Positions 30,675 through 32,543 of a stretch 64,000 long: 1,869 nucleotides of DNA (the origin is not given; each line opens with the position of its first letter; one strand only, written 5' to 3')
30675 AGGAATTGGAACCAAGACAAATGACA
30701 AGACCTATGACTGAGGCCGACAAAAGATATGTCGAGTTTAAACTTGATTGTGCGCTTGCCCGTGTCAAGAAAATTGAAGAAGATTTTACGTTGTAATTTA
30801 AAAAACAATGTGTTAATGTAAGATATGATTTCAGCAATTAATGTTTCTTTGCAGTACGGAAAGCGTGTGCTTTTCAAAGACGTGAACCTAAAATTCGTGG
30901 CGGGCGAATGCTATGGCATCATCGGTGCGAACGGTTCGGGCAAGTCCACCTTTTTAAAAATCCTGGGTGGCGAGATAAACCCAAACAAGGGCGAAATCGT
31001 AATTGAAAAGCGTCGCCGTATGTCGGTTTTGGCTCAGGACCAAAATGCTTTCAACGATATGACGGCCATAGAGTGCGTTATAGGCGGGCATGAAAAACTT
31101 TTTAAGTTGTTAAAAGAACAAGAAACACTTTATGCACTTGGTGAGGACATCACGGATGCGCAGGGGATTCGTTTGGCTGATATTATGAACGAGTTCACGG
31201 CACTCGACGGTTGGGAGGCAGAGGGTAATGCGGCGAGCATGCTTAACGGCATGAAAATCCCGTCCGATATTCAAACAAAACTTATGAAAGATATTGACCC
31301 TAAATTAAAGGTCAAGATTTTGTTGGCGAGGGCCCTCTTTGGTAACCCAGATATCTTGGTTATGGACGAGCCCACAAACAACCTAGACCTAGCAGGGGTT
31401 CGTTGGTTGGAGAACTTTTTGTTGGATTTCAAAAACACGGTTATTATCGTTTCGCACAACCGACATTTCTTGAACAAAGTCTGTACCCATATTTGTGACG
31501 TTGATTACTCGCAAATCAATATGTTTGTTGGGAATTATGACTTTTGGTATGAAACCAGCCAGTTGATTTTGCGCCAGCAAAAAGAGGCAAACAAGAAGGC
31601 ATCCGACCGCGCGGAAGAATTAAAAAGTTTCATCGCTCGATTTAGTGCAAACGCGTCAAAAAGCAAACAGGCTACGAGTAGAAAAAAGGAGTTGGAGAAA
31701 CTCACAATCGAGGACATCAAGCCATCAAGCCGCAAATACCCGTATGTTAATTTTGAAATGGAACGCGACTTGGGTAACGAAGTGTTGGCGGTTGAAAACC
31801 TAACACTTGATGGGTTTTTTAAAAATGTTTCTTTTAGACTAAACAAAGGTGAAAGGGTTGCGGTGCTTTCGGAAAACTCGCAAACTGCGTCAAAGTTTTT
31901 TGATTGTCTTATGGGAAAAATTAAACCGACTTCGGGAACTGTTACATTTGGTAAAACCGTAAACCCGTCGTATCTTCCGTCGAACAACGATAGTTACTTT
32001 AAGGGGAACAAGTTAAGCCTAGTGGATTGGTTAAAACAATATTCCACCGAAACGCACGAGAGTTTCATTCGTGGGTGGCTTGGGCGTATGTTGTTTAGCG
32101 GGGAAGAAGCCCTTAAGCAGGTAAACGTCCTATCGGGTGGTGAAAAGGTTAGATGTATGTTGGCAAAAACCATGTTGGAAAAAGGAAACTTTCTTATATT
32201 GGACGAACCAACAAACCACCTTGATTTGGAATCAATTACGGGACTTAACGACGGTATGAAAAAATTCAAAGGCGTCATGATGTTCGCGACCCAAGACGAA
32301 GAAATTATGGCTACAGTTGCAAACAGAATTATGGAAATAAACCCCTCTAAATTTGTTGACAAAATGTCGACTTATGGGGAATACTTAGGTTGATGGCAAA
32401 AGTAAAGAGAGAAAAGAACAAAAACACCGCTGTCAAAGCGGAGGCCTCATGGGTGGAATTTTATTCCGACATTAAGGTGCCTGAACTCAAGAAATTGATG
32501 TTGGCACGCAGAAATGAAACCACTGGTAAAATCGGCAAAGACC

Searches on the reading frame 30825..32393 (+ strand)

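Call 69: search_protein_families(library=pfam, proteins=[window:30825-32393:+], max_evalue=0.001)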
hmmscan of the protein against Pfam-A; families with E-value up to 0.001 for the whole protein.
window:30825-32393:+ (522 aa): 4 families
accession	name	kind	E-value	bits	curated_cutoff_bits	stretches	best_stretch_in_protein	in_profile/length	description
PF00005.33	ABC_tran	-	1.4e-36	126.6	25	2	17-185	1-137/137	ABC transporter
PF12848.13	ABC_tran_Xtn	-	1.8e-20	73.3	25.9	1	224-310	1-85/85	ABC transporter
PF13304.12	AAA_21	-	2.3e-10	41.5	27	1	30-48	2-26/304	AAA domain, putative AbiEii toxin, Type IV TA system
PF02463.25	SMC_N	-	2.1e-07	31.1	40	0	301-484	135-190/220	RecF/RecN/SMC N terminal domain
